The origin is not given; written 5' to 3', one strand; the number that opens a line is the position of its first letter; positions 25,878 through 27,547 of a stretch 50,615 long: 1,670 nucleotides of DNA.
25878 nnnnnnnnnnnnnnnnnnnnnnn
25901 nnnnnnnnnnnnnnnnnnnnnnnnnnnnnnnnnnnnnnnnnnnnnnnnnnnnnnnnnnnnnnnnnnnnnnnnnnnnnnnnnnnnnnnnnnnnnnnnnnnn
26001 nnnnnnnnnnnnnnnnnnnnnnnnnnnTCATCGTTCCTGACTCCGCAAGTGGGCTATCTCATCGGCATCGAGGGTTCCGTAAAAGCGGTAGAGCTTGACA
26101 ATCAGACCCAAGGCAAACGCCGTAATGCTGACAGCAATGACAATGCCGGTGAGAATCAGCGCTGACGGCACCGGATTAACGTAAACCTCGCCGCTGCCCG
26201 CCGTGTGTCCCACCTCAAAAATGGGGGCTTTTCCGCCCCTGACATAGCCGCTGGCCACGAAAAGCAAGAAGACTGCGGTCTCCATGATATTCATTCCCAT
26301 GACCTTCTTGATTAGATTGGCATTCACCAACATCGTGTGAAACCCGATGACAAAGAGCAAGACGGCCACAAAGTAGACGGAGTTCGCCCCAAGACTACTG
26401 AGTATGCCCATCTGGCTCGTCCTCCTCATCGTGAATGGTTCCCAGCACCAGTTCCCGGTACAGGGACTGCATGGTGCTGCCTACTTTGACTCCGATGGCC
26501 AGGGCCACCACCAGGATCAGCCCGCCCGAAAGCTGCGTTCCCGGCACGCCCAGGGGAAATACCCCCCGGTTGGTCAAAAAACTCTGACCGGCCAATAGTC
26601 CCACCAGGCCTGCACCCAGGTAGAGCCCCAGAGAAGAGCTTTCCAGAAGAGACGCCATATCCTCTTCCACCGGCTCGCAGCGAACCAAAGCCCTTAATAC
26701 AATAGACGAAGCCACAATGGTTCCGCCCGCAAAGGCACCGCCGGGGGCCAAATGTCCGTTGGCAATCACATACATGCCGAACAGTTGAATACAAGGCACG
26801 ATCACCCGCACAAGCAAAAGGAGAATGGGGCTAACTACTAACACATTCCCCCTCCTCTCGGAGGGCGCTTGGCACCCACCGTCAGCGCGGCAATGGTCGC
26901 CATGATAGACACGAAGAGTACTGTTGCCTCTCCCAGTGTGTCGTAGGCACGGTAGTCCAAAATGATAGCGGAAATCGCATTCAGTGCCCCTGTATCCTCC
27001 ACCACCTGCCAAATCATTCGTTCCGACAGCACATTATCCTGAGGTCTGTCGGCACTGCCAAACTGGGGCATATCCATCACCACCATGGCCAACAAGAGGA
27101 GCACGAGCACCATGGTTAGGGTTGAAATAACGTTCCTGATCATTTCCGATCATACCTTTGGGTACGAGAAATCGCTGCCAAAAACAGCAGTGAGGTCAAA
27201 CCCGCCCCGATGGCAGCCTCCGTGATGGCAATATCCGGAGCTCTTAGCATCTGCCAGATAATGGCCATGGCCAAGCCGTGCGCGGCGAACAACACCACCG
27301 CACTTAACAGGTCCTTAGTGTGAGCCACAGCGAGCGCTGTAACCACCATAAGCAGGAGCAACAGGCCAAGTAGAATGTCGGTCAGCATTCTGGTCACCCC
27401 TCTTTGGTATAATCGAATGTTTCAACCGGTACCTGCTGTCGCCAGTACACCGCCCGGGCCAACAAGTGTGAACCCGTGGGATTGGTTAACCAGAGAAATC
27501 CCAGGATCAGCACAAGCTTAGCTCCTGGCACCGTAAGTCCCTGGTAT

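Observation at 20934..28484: Ten-gene Mrp cluster arranged like the Mbh membrane arm, with three antiporter-like subunits and no catalytic module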

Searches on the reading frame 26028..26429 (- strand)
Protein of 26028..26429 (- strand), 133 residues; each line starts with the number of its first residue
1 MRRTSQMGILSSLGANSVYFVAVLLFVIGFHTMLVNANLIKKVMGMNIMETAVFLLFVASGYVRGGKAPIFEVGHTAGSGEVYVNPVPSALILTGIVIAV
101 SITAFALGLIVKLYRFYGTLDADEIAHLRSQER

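Call 5: search_protein_families(library=pfam, proteins=[window:26028-26429:-], max_evalue=0.01)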
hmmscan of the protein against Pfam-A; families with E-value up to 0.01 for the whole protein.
window:26028-26429:- (133 aa): 1 family
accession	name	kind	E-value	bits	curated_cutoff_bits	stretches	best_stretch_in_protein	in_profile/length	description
PF00420.29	Oxidored_q2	-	4.4e-24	84.5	26.1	1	18-129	2-94/95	NADH-ubiquinone/plastoquinone oxidoreductase chain 4L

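Call 6: search_protein_families(library=ncbifam, proteins=[window:26028-26429:-], max_evalue=0.01)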
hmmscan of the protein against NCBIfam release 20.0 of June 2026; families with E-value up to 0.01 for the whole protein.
window:26028-26429:- (133 aa): 23 families
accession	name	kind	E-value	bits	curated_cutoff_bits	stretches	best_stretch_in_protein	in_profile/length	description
NF005621.0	PRK07375.1-6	equivalog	1.7e-33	115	126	1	11-131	3-119/120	putative monovalent cation/H+ antiporter subunit C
NF005624.0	PRK07375.2-3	equivalog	6.1e-23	81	95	1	18-119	7-103/105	cation:proton antiporter subunit C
NF005619.0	PRK07375.1-4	equivalog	4e-20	72.2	145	1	17-126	4-108/111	Na+/H+ antiporter subunit C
NF006250.0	PRK08388.1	equivalog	5.1e-20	72.1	137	1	19-129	6-118/119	putative monovalent cation/H+ antiporter subunit C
NF005620.0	PRK07375.1-5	equivalog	3.6e-19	68.9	91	1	21-127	7-109/113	putative monovalent cation/H+ antiporter subunit C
NF005618.0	PRK07375.1-3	equivalog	4.3e-17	62.4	107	1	19-125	9-115/119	putative monovalent cation/H+ antiporter subunit C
NF009301.0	PRK12658.1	equivalog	4.3e-17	62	156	1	21-127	8-112/125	Na+/H+ antiporter subunit C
NF006372.0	PRK08600.1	equivalog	5e-17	62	127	1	19-132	6-110/113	Na(+)/H(+) antiporter subunit C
NF009304.0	PRK12661.1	equivalog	1.2e-16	61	152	2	78-129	88-139/140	putative monovalent cation/H+ antiporter subunit C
NF005623.0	PRK07375.2-2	equivalog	1.4e-16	60.5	81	1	20-113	4-90/93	putative monovalent cation/H+ antiporter subunit C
NF009302.0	PRK12659.1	equivalog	1.1e-15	57.5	154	1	21-126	8-111/117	Na+/H+ antiporter subunit C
NF009303.0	PRK12660.1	subfamily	2.3e-15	56.5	132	1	22-132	9-111/114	putative monovalent cation/H+ antiporter subunit C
TIGR00941.1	2a6301s03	subfamily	5.1e-14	52.7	161.2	1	24-121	11-102/104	multicomponent Na+:H+ antiporter, MnhC subunit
NF005929.0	PRK07946.1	equivalog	9.7e-13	48.2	157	1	22-125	11-106/204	Na(+)/H(+) antiporter subunit C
NF006573.0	PRK09094.1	equivalog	1.4e-12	47.6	105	1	34-118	20-103/114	Na+/H+ antiporter subunit C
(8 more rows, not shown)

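Call 86: search_solved_structures(query=window:26028-26411:-, max_evalue=0.01, show_alignments=5)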
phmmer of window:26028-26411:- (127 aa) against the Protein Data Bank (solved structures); distinct sequences matched with E-value up to 0.01: 7.
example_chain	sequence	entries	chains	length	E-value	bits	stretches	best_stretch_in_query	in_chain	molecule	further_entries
6u8y_G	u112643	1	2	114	1.1e-25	93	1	10-123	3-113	Monovalent cation/H+ antiporter subunit C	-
6cfw_G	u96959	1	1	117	1e-19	73.8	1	13-123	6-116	Monovalent cation/H+ antiporter subunit C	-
7qru_C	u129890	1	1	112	3.6e-10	43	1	17-119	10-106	Na(+)/H(+) antiporter subunit C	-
6z16_C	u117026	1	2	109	2e-09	40.6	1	19-113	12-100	Multisubunit Na+/H+ antiporter, C subunit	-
7d3u_C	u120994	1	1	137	0.00079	22.6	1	16-105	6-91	Monovalent Na+/H+ antiporter subunit C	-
3rko_K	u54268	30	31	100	0.0011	22.1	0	14-57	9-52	NADH-QUINONE OXIDOREDUCTASE SUBUNIT K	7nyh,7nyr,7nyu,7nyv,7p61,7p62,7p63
9t5x_V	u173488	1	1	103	0.0054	19.9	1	13-59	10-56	NADH-quinone oxidoreductase subunit K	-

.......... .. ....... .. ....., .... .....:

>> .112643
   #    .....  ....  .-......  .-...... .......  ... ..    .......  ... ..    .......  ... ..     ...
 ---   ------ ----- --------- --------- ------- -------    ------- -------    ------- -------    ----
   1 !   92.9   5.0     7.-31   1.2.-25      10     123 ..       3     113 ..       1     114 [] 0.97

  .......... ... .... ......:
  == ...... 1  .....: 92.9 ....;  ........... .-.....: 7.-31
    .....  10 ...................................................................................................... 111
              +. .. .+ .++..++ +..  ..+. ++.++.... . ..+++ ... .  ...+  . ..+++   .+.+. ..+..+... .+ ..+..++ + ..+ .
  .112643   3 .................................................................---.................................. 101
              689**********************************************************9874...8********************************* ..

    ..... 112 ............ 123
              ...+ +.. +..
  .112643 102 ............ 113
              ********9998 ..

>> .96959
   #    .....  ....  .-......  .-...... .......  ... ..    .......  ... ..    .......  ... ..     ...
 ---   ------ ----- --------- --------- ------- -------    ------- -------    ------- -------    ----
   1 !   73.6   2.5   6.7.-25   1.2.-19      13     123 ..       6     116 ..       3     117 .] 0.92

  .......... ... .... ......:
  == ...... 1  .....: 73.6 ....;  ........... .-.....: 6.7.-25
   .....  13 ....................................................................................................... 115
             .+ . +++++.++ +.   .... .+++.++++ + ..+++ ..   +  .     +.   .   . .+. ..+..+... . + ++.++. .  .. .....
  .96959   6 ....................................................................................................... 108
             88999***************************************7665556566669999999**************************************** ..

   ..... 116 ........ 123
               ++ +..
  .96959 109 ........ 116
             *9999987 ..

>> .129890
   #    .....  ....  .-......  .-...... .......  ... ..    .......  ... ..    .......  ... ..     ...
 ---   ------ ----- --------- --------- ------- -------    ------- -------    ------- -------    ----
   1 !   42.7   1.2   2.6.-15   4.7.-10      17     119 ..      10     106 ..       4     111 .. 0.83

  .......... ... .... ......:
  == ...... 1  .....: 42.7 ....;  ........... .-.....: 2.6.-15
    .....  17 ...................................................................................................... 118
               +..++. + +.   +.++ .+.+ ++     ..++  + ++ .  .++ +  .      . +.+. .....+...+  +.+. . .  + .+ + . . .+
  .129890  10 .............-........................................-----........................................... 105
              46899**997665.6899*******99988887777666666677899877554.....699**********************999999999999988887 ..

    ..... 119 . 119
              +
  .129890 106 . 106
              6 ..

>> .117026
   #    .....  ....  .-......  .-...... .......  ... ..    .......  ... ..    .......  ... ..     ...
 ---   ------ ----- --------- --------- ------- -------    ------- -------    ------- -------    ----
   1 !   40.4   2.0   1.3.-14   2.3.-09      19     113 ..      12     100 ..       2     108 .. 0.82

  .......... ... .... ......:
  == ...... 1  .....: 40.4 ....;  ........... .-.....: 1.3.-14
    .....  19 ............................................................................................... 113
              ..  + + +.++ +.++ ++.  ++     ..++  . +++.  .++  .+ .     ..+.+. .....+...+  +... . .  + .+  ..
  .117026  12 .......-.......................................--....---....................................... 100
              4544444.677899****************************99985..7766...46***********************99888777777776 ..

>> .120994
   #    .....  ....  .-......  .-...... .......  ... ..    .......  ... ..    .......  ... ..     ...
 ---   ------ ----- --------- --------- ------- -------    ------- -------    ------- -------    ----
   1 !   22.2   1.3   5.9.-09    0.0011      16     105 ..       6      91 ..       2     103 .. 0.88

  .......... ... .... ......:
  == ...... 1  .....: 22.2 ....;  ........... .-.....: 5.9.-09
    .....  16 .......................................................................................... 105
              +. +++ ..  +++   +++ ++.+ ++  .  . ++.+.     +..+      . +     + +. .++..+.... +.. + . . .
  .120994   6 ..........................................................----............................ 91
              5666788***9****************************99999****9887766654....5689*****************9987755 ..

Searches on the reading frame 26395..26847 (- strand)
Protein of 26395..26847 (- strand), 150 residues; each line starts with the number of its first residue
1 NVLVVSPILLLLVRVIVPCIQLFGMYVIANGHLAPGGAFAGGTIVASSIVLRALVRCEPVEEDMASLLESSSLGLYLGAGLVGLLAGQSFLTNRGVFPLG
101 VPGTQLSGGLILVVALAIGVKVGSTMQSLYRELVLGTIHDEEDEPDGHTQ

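Call 5: search_protein_families(library=pfam, proteins=[window:26395-26847:-], max_evalue=0.01)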
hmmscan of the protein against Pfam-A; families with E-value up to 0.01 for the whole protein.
window:26395-26847:- (150 aa): 1 family
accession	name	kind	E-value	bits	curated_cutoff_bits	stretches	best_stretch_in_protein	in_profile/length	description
PF04039.18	MnhB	-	3.4e-20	73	22.5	1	9-126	2-125/127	Domain related to MnhB subunit of Na+/H+ antiporter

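Call 6: search_protein_families(library=ncbifam, proteins=[window:26395-26847:-], max_evalue=0.01)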
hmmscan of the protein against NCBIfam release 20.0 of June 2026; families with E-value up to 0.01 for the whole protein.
window:26395-26847:- (150 aa): 17 families
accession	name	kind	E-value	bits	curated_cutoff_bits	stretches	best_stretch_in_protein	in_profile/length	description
NF006248.0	PRK08386.1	subfamily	3.2e-17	62.8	92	1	8-129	6-139/151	putative monovalent cation/H+ antiporter subunit B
NF009162.0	PRK12508.1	equivalog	1.2e-16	61.2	120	1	6-133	4-133/139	Na(+)/H(+) antiporter subunit B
NF009161.0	PRK12507.1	equivalog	3.2e-13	49.6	272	1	8-132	199-328/336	putative monovalent cation/H+ antiporter subunit B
NF009217.0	PRK12567.1-1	equivalog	5e-13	49.1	268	1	13-130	106-228/238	putative monovalent cation/H+ antiporter subunit B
NF004924.0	PRK06281.1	equivalog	7e-11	42.2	137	1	6-100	2-101/154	putative monovalent cation/H+ antiporter subunit B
NF009160.0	PRK12505.1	equivalog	8.1e-11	41.7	140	1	4-143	24-164/179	putative monovalent cation/H+ antiporter subunit B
NF009223.0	PRK12573.1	subfamily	1e-08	35.4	152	1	9-94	8-97/140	Na(+)/H(+) antiporter subunit B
NF009163.0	PRK12509.1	equivalog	8.4e-08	32.4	148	1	6-96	3-97/137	Na+/H+ antiporter subunit B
NF006249.0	PRK08387.1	equivalog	3e-07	30.9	111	1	14-133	12-126/133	putative monovalent cation/H+ antiporter subunit B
NF009288.0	PRK12648.1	equivalog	6e-07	27.9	1104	1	8-94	803-893/954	monovalent cation/H+ antiporter subunit A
NF009229.0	PRK12579.1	equivalog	7.4e-07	28.9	229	1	20-127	123-238/258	putative monovalent cation/H+ antiporter subunit B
NF009224.0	PRK12574.1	equivalog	7.7e-07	29.6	171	1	12-55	11-54/141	monovalent cation/H+ antiporter subunit B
TIGR00943.1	2a6301s02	subfamily_domain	1.6e-05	25.4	139.75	1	29-103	3-82/107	cation/proton antiporter, MnhB/MrpB subunit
NF009284.0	PRK12644.1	equivalog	1.6e-05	23.2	962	1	8-93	818-907/975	Na+/H+ antiporter subunit A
NF009290.0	PRK12650.1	equivalog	0.00024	19.1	980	1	11-96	794-881/966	DUF4040 family protein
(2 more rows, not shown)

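Call 78: search_solved_structures(query=window:26395-26844:-, max_evalue=0.01)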
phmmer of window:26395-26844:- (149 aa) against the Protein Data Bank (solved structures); distinct sequences matched with E-value up to 0.01: 4.
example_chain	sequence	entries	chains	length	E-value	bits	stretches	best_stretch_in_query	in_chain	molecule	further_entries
6cfw_F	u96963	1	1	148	7.6e-13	52.4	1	11-127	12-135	Monovalent cation/H+ antiporter subunit B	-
6u8y_E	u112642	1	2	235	3.9e-12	50.2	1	7-129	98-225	Monovalent cation/H+ antiporter subunit B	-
6z16_B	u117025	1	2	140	1.9e-05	28.5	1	7-93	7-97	Multisubunit Na+/H+ antiporter, B subunit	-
7qru_B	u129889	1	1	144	0.0001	26.1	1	8-94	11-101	Na(+)/H(+) antiporter subunit B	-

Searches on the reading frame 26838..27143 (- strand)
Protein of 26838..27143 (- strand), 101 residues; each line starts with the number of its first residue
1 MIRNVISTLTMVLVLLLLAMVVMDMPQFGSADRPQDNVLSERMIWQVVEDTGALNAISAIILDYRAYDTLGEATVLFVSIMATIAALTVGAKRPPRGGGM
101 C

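Call 5: search_protein_families(library=pfam, proteins=[window:26838-27143:-], max_evalue=0.01)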
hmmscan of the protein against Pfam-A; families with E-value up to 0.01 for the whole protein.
window:26838-27143:- (101 aa): 1 family
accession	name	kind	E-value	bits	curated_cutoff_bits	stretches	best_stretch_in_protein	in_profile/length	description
PF20501.3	MbhE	-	1.4e-08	35.1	27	1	18-86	12-80/98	MBH, subunit E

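Call 6: search_protein_families(library=ncbifam, proteins=[window:26838-27143:-], max_evalue=0.01)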
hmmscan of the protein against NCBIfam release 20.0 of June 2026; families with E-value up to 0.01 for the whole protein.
window:26838-27143:- (101 aa): 13 families
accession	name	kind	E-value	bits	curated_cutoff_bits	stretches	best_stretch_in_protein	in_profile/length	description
NF009161.0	PRK12507.1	equivalog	3.8e-15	55.9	272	1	5-91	93-179/336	putative monovalent cation/H+ antiporter subunit B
NF009159.0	PRK12504.1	equivalog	2.5e-14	53.6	141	1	4-88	89-173/178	DUF4040 domain-containing protein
NF009217.0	PRK12567.1-1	equivalog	2.3e-12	46.9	268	1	1-90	4-87/238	putative monovalent cation/H+ antiporter subunit B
NF009290.0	PRK12650.1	equivalog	1e-07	30.3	980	1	30-95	706-770/966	DUF4040 family protein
NF009288.0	PRK12648.1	equivalog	1.8e-07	29.6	1104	1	18-88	704-773/954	monovalent cation/H+ antiporter subunit A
NF009219.0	PRK12567.1-3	equivalog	2e-07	30.8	179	1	30-83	18-71/220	putative monovalent cation/H+ antiporter subunit B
NF009284.0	PRK12644.1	equivalog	4.3e-06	25.1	962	1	13-87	688-760/975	Na+/H+ antiporter subunit A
NF009229.0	PRK12579.1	equivalog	5.4e-06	26.1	229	1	55-84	45-74/258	putative monovalent cation/H+ antiporter subunit B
NF009289.0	PRK12649.1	equivalog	1.4e-05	23.7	1117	1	36-82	731-777/789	putative monovalent cation/H+ antiporter subunit A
NF009287.0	PRK12647.1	equivalog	2.4e-05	23.1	937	1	33-93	705-765/773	putative monovalent cation/H+ antiporter subunit A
NF009285.0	PRK12645.1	equivalog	0.00036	18.9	1028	1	15-87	726-790/804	Na+/H+ antiporter subunit A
NF009286.0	PRK12646.1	equivalog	0.001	17.7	1063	1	11-86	714-787/800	DUF4040 family protein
TIGR00940.1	2a6301s01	subfamily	0.0094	14.3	920.45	0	22-87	721-783/793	monovalent cation:proton antiporter subunit A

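Call 77: search_solved_structures(query=window:26838-27143:-, max_evalue=0.01)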
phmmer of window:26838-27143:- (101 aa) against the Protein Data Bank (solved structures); distinct sequences matched with E-value up to 0.01: 3.
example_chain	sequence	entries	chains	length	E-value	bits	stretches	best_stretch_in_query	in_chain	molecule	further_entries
6u8y_E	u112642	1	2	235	2.3e-11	47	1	1-92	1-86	Monovalent cation/H+ antiporter subunit B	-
6cfw_E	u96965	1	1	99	2.2e-09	40.7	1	36-88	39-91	MBH subunit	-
7d3u_A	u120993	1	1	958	1.4e-06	31.7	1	46-93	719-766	Monovalent Na+/H+ antiporter subunit A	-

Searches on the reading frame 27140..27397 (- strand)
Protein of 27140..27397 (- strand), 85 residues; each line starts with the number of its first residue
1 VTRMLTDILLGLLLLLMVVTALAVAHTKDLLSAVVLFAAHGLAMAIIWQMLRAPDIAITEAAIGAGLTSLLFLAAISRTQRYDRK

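Call 5: search_protein_families(library=pfam, proteins=[window:27140-27397:-], max_evalue=0.01)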
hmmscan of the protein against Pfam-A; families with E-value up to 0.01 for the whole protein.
window:27140-27397:- (85 aa): 2 families
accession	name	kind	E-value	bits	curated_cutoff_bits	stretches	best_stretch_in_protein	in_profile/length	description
PF13244.11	MbhD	-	3.1e-21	75.7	27.2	1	15-81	1-67/67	MBH, subunit D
PF24709.1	DUF7670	-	0.0044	17.8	29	1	5-78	41-112/118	Domain of unknown function (DUF7670)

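Call 6: search_protein_families(library=ncbifam, proteins=[window:27140-27397:-], max_evalue=0.01)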
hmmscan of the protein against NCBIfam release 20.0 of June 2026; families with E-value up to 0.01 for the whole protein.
window:27140-27397:- (85 aa): 15 families
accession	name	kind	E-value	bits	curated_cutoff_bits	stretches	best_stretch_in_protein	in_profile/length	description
NF009159.0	PRK12504.1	equivalog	3.3e-23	82.5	141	1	11-83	8-80/178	DUF4040 domain-containing protein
NF006242.0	PRK08378.1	subfamily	1e-20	74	98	1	10-84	8-82/85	hypothetical protein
NF009161.0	PRK12507.1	equivalog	5.6e-17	61.9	272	1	6-82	8-84/336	putative monovalent cation/H+ antiporter subunit B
NF004923.0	PRK06280.1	equivalog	2.6e-14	53.3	80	1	12-83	7-78/79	hypothetical protein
NF009289.0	PRK12649.1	equivalog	5.9e-08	31.5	1117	1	12-81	623-692/789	putative monovalent cation/H+ antiporter subunit A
TIGR00940.1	2a6301s01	subfamily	3.1e-07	29.1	920.45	1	7-75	621-688/793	monovalent cation:proton antiporter subunit A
NF009287.0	PRK12647.1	equivalog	4.9e-07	28.7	937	1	13-81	604-671/773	putative monovalent cation/H+ antiporter subunit A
NF009285.0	PRK12645.1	equivalog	1.5e-06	26.8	1028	1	12-75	633-695/804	Na+/H+ antiporter subunit A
NF004172.0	PRK05640.1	equivalog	1.7e-05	25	156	1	12-77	5-69/152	putative monovalent cation/H+ antiporter subunit B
NF009288.0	PRK12648.1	equivalog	2e-05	22.9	1104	1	10-74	610-674/954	monovalent cation/H+ antiporter subunit A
NF009286.0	PRK12646.1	equivalog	2.3e-05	23.1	1063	1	12-81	632-700/800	DUF4040 family protein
NF009284.0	PRK12644.1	equivalog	3.2e-05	22.2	962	1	12-63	604-655/975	Na+/H+ antiporter subunit A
NF009290.0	PRK12650.1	equivalog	9.2e-05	20.5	980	1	12-72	607-667/966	DUF4040 family protein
NF005628.0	PRK07377.1-4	equivalog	0.00016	21.5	151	1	4-76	4-76/195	hypothetical protein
NF005629.0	PRK07377.1-5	equivalog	0.00033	20.6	370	1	10-76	6-72/183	hypothetical protein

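Call 76: search_solved_structures(query=window:27140-27397:-, max_evalue=0.01)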
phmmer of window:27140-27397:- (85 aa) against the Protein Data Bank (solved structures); distinct sequences matched with E-value up to 0.01: 3.
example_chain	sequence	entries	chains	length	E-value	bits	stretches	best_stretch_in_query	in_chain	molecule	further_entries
6u8y_D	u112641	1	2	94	1.3e-13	54.1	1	12-84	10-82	DUF4040 domain-containing protein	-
6cfw_D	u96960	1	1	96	3.6e-13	52.7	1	4-84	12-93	MBH subunit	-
6z16_A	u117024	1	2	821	0.0074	20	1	9-75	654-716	Multisubunit Na+/H+ antiporter, A subunit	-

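Call 87: search_solved_structures(query=window:27140-27397:-, max_evalue=1, show_alignments=5)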
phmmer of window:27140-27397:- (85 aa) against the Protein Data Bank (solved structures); distinct sequences matched with E-value up to 1: 4.
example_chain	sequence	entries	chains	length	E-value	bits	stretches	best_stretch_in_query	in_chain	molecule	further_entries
6u8y_D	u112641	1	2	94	1.3e-13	54.1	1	12-84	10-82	DUF4040 domain-containing protein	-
6cfw_D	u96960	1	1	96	3.6e-13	52.7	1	4-84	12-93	MBH subunit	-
6z16_A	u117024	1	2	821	0.0074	20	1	9-75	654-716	Multisubunit Na+/H+ antiporter, A subunit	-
7qru_A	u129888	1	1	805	0.075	16.9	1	12-74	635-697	Na+/H+ antiporter subunit A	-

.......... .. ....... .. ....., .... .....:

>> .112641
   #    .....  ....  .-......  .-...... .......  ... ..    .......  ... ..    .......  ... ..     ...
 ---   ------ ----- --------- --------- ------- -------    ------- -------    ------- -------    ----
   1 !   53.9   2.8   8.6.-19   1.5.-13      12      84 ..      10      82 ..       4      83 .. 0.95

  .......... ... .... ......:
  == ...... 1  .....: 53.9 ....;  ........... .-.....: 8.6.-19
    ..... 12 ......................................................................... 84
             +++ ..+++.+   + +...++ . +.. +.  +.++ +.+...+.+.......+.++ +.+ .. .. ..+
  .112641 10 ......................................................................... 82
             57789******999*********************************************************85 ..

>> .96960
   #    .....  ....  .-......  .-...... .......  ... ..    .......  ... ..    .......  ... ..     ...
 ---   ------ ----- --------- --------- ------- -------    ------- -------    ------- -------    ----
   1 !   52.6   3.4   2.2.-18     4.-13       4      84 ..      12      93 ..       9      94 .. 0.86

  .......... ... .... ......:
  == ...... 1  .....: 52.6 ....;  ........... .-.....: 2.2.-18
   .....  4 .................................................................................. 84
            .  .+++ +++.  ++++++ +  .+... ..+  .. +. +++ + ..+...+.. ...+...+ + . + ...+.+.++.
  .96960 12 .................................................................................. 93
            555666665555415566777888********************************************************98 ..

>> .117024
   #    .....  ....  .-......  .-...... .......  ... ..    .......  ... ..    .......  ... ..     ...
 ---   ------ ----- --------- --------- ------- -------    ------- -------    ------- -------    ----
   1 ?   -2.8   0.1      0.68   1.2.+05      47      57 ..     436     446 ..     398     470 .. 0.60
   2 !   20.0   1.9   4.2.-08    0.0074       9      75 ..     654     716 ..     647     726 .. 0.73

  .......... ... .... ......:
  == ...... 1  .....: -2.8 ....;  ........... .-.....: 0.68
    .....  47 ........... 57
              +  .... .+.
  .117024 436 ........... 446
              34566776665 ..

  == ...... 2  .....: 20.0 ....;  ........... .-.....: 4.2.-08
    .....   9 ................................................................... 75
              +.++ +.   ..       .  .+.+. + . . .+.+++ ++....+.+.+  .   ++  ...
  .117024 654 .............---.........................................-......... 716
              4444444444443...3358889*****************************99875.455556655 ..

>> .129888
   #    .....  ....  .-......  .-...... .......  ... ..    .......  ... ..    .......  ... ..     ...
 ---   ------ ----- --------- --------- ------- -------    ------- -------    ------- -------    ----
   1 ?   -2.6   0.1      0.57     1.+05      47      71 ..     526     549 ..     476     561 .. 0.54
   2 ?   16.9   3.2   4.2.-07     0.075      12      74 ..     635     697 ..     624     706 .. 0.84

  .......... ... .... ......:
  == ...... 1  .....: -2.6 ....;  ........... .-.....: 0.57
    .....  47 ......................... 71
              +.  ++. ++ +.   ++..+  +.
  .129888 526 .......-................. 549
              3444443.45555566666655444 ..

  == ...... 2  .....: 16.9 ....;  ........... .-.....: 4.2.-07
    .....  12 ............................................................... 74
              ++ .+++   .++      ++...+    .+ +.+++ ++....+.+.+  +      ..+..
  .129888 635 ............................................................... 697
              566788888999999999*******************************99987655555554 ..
